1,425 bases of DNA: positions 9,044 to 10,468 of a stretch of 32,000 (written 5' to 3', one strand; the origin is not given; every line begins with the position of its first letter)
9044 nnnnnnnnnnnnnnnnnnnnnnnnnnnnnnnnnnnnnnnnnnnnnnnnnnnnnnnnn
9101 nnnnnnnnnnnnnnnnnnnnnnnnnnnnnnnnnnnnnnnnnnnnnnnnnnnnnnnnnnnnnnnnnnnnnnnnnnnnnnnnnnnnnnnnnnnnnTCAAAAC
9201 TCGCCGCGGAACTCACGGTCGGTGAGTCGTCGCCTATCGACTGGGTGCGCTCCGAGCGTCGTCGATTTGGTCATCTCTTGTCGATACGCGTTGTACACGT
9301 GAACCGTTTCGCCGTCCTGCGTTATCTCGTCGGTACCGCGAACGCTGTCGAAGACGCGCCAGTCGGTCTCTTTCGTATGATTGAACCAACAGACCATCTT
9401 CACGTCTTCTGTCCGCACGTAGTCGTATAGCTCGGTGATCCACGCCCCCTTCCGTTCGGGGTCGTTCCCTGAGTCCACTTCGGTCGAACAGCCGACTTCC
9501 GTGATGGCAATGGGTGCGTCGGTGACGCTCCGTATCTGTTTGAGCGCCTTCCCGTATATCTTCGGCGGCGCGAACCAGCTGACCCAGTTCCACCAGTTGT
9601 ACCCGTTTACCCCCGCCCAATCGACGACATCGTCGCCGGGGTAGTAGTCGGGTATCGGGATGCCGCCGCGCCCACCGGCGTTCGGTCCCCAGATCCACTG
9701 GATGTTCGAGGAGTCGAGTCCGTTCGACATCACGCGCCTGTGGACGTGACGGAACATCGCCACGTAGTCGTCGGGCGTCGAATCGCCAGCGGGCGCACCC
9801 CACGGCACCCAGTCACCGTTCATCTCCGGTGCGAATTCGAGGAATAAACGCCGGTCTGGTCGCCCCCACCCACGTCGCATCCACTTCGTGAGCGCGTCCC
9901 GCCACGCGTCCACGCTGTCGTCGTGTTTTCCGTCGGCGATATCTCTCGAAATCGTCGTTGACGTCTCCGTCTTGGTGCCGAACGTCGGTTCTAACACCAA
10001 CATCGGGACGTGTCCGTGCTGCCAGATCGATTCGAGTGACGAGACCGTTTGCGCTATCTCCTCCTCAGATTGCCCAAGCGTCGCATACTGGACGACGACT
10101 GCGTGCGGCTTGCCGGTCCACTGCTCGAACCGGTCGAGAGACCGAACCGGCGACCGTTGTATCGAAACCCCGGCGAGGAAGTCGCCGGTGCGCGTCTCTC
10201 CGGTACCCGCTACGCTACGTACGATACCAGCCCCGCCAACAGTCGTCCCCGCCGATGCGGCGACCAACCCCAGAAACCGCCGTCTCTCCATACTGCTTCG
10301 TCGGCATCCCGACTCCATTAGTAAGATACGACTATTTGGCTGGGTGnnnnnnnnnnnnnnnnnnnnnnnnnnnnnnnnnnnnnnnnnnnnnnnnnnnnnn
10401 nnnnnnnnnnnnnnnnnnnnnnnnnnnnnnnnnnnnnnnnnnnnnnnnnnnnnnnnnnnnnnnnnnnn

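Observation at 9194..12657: Processive synthase-type GT2 with a coupled Zn-ribbon mini-protein and a divergent Tat-secreted GH26-like hydrolase: candidate archaeal synthase-dependent exopolysaccharide locus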

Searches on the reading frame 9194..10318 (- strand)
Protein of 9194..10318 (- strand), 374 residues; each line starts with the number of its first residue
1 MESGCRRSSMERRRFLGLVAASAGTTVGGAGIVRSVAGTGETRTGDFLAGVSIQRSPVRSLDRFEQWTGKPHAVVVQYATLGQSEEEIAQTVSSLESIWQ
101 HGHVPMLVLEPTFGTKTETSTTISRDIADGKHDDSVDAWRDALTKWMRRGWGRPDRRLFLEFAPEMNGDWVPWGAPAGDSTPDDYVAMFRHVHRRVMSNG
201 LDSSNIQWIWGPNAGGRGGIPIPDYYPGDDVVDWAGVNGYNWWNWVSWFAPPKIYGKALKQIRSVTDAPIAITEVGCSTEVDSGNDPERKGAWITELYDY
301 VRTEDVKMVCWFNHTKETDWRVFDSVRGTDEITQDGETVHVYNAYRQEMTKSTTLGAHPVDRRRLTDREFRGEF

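Call 3: search_protein_families(library=pfam, proteins=[window:9194-10318:-], max_evalue=0.1)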
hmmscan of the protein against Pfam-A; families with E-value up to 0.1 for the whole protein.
window:9194-10318:- (374 aa): 1 family
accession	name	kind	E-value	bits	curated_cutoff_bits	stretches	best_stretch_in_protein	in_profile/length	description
PF02156.21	Glyco_hydro_26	-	2.2e-06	27.7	20.2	1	165-241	160-231/311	Glycosyl hydrolase family 26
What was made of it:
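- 9194..10291 (-): Tat-exported GH26 glycoside hydrolase of the CtLic26A (lichenase-like) clade, 365 aa. The mechanical ORF extends to 10318. Pfam GH26 scores 27.7 bits against a cutoff of 20.2 (call 3).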

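Call 4: search_protein_families(library=ncbifam, proteins=[window:9194-10318:-], max_evalue=0.1)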
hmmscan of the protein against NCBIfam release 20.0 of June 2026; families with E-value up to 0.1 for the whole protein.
window:9194-10318:- (374 aa): 0 families

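Call 6: search_solved_structures(query=window:9194-10318:-, max_evalue=1, show_alignments=3)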
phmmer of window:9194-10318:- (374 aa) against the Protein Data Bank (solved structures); distinct sequences matched with E-value up to 1: 20.
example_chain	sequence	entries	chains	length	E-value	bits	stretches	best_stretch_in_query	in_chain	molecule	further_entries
2bv9_A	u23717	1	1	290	6.5e-24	87.7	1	127-325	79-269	ENDOGLUCANASE H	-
2v3g_A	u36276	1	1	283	7.8e-24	87.5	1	127-325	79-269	ENDOGLUCANASE H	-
2bvd_A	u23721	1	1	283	7.8e-24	87.5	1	127-325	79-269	ENDOGLUCANASE H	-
2vi0_A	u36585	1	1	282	9.2e-24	87.2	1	127-325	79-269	Endoglucanase H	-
2cip_A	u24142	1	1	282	1.7e-23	86.3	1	127-325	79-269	ENDOGLUCANASE H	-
6zpl_C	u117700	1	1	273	3.8e-23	85.2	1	126-325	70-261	Endoglucanase H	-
2cit_A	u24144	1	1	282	4.1e-23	85.1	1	126-325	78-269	ENDOGLUCANASE H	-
8xvj_R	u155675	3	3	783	7.6e-23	84.2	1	126-347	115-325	Endoglucanase H,Endothelin-1 receptor,Soluble cytochrome b562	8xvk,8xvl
8xvi_R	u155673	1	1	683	1.5e-22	83.2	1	126-326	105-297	Endoglucanase H,Endothelin-1 receptor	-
7xp4_R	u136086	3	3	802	4e-22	81.8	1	126-325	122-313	Endoglucanase H,Taste receptor type 2 member 46,Endoglucanase H,Taste receptor type 2 memb | Endoglucanase H,Taste receptor type 2 member 46,Bitter taste recept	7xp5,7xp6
2qha_A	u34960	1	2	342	1.2e-06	30.8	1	60-240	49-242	Beta-1,4-mannanase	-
2whk_A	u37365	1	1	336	2.9e-06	29.6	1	92-240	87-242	MANNAN ENDO-1,4-BETA-MANNOSIDASE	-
3cbw_A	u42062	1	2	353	3.3e-06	29.4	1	92-240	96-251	YdhT protein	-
7eet_A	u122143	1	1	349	0.00017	23.8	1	164-240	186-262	Mannanase KMAN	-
6q78_A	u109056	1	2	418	0.0017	20.5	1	164-314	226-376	GH26C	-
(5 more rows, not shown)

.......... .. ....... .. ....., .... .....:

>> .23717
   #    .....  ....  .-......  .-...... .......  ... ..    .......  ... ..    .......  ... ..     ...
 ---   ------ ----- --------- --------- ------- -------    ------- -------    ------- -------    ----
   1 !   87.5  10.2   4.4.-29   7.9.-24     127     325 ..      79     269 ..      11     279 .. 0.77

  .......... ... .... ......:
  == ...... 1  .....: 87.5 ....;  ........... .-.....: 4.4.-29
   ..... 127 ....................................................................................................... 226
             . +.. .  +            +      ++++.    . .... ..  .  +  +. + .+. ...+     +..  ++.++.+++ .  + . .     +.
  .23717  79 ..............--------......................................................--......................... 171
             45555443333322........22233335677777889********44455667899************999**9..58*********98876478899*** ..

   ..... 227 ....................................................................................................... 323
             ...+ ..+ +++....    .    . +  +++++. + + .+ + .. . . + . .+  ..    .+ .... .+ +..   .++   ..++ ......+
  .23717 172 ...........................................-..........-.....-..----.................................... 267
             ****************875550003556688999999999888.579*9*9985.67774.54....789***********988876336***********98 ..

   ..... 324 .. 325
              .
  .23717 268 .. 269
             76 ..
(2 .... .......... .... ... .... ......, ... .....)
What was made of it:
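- The His that precedes the acid/base Glu in CtLic26A (LHE) is Pro here (APE) (call 6).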

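Call 27: find_homologous_proteins(query=window:9194-10291:-, max_evalue=0.00001)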
Query window:9194-10291:- (365 aa): 292 proteins with E <= 0.00001 among 4803 candidates; the best 120 are listed.
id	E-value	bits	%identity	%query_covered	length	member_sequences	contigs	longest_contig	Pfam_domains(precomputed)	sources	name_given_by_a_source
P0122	5.9e-248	840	98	100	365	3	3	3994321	PF02156.22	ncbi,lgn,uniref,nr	ncbi:beta-mannanase [Halogeometricum borinquense]|uniref:Beta-mannanase n=1 Tax=Halogeometricum bori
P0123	9.9e-193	658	75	100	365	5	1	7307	PF02156.22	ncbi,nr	ncbi:beta-mannanase [Halogeometricum sp. CBA1124]|nr:beta-mannanase [Halogeometricum sp. CBA1124]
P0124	1.4e-188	645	74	100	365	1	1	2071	PF02156.22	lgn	-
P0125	6.8e-179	613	70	100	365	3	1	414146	PF02156.22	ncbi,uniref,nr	ncbi:glycoside hydrolase family 26 protein [Halogeometricum luteum]|uniref:Beta-mannanase n=1 Tax=Ha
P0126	8.9e-165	566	67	100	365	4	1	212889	PF02156.22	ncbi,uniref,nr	ncbi:Glycosyl hydrolase family 26 [Halogranum rubrum]|uniref:Glycosyl hydrolase family 26 n=1 Tax=Ha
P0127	3.3e-150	518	63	94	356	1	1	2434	-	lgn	-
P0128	9.8e-139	481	56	100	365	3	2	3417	PF02156.22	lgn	-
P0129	1.6e-104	368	45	100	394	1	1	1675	PF02156.22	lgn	-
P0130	1.5e-100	355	49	91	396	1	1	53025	PF02156.22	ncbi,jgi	-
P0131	8.2e-97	343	46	100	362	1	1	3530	PF02156.22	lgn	-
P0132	2.7e-95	338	45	100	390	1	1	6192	PF02156.22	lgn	-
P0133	5.9e-91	323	42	97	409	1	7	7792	PF02156.22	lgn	-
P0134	2.0e-89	318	43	92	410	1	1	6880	PF02156.22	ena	-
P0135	6.7e-88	313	44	91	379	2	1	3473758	PF02156.22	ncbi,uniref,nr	ncbi:hypothetical protein A6E15_00275 [Natrinema saccharevitans]|uniref:GH26 domain-containing prote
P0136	3.3e-86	308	43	100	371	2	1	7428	PF02156.22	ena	-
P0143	2.3e-63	233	36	89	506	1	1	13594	PF02156.22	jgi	jgi:mannan endo-1,4-beta-mannosidase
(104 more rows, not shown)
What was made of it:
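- NCBI annotates the hydrolase as beta-mannanase (call 27).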

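Call 32: find_encoding_contigs(protein=P0135, flank=6000, max_places=1)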
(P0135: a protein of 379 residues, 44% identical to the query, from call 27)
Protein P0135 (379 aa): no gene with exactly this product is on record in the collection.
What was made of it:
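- Tried and rejected: One look-up (P0135) found nothing on record (call 32).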

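Call 33: find_encoding_contigs(protein=P0130, flank=6000, max_places=1)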
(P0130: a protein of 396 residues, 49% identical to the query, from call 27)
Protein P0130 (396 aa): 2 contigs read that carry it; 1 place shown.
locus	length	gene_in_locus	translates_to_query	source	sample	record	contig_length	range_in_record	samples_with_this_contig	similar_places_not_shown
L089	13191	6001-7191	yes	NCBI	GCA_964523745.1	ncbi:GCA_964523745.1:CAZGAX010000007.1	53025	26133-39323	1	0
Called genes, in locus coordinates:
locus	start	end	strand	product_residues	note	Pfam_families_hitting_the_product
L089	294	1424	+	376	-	PF13481:AAA_25 (weak), PF03796:DnaB_C (faint), PF06745:ATPase, PF23442:DUF7125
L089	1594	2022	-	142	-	PF00582:Usp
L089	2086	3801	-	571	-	PF00535:Glycos_transf_2, PF10111:Glyco_tranf_2_2, PF13641:Glyco_tranf_2_3, PF13506:Glyco_transf_21, PF01644:Chitin_synth_1 (weak), PF03142:Chitin_synth_2, PF13632:Glyco_trans_2_3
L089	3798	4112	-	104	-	PF18551:TackOD1 (weak)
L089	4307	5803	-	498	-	PF13231:PMT_2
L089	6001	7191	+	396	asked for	PF02156:Glyco_hydro_26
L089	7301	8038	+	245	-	PF00535:Glycos_transf_2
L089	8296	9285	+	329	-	PF00535:Glycos_transf_2, PF10111:Glyco_tranf_2_2, PF13641:Glyco_tranf_2_3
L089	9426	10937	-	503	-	PF01943:Polysacc_synt, PF13440:Polysacc_synt_3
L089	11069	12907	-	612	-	PF01935:DUF87 (weak), PF05872:HerA_C (faint)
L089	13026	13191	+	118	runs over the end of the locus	PF23425:DUF7113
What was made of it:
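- MAG L089 (call 33);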

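Call 34: find_encoding_contigs(protein=P0143, flank=6000, max_places=1)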
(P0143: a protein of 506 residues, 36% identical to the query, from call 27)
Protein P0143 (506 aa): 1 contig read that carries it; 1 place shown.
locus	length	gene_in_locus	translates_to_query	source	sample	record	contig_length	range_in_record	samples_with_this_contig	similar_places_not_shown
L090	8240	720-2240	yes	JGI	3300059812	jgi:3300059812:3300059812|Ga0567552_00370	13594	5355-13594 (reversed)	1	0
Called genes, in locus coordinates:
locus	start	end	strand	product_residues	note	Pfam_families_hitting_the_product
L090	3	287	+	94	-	?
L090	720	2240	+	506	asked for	PF02156:Glyco_hydro_26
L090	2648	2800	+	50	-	-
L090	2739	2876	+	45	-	-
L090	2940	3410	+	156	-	PF25212:HVO_A0114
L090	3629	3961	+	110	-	-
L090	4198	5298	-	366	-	-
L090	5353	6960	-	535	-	PF14030:DUF4245 (weak), PF14285:DUF4367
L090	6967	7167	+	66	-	-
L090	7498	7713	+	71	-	PF13783:DUF4177 (weak)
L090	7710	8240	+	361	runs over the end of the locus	PF25927:DUF7972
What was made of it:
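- Tried and rejected: One GH26 homologue, P0143/L090, had no GT2 in the 8 kb available; its upstream side is cut by the contig end (call 34).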

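Call 44: search_protein_families(library=pfam, proteins=[L089:4307-5800:-], max_evalue=0.001)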
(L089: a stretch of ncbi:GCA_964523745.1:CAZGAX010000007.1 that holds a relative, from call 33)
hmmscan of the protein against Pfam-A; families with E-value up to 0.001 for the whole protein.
L089:4307-5800:- (497 aa): 2 families
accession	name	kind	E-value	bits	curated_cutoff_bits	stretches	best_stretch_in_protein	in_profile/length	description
PF13231.12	PMT_2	-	9.4e-12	45.9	26.1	1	80-246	3-160/160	Dolichyl-phosphate-mannose-protein mannosyltransferase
PF03901.23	Glyco_transf_22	-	4.4e-05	23.3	23.8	1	89-370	72-355/414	Alg9-like mannosyltransferase family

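Call 50: search_solved_structures(query=A3, max_evalue=0.001)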
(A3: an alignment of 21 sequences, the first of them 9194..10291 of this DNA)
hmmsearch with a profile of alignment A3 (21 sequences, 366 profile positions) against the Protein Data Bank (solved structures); distinct sequences matched with E-value up to 0.001: 40.
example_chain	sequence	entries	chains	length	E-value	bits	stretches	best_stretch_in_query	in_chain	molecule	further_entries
2bv9_A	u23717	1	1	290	3.2e-57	197.3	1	35-327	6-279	ENDOGLUCANASE H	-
2bvd_A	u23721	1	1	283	5.2e-57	196.7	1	35-326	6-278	ENDOGLUCANASE H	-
2v3g_A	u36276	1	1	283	5.2e-57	196.7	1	35-326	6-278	ENDOGLUCANASE H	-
2vi0_A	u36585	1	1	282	1.1e-56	195.6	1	35-326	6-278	Endoglucanase H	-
8xvj_R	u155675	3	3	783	6.7e-56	193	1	30-336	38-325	Endoglucanase H,Endothelin-1 receptor,Soluble cytochrome b562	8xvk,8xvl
8xvi_R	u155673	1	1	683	7.3e-56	192.9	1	31-331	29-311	Endoglucanase H,Endothelin-1 receptor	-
2cip_A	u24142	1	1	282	7.3e-56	192.9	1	35-326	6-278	ENDOGLUCANASE H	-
2cit_A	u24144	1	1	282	1.2e-55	192.2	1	35-326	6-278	ENDOGLUCANASE H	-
7xp4_R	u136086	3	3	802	3.4e-55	190.7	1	29-327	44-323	Endoglucanase H,Taste receptor type 2 member 46,Endoglucanase H,Taste receptor type 2 memb | Endoglucanase H,Taste receptor type 2 member 46,Bitter taste recept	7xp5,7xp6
6zpl_C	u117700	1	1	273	5.4e-55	190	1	41-326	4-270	Endoglucanase H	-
2qha_A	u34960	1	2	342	6.7e-20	74.6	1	29-271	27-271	Beta-1,4-mannanase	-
2whk_A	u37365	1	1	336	1.5e-19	73.4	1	29-271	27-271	MANNAN ENDO-1,4-BETA-MANNOSIDASE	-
3cbw_A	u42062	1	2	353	3e-19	72.4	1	28-271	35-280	YdhT protein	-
6q75_A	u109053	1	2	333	7.4e-18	67.9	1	33-235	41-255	GH26A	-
4yn5_A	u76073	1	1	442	6.2e-17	64.8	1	76-295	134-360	Mannan endo-1,4-beta-mannosidase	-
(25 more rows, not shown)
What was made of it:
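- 9194..10291 (-): PDB search: CtLic26A E 6.5e-24 with the single sequence and 3e-57 with the family profile; best mannanase 7e-20 (calls 6, 50).
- On Glycoside hydrolase family 26 (clan GH-A): The family profile matches 40 GH26 structures at E 1e-3 or better (call 50).
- On GH26 beta-mannanases: Best mannanase 74.6 bits, against 197 bits for the lichenase CtLic26A (call 50).
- Solved mannanases are distant: E 1e-6 with the single sequence, 75 bits or less with the profile, against 197 bits for the lichenase (calls 6, 50).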

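Call 83: search_protein_families(library=ncbifam, proteins=[L089:4307-5800:-], max_evalue=0.00001)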
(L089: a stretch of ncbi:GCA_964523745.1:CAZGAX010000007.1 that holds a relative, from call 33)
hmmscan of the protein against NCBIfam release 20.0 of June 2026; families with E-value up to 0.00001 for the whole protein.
L089:4307-5800:- (497 aa): 0 families
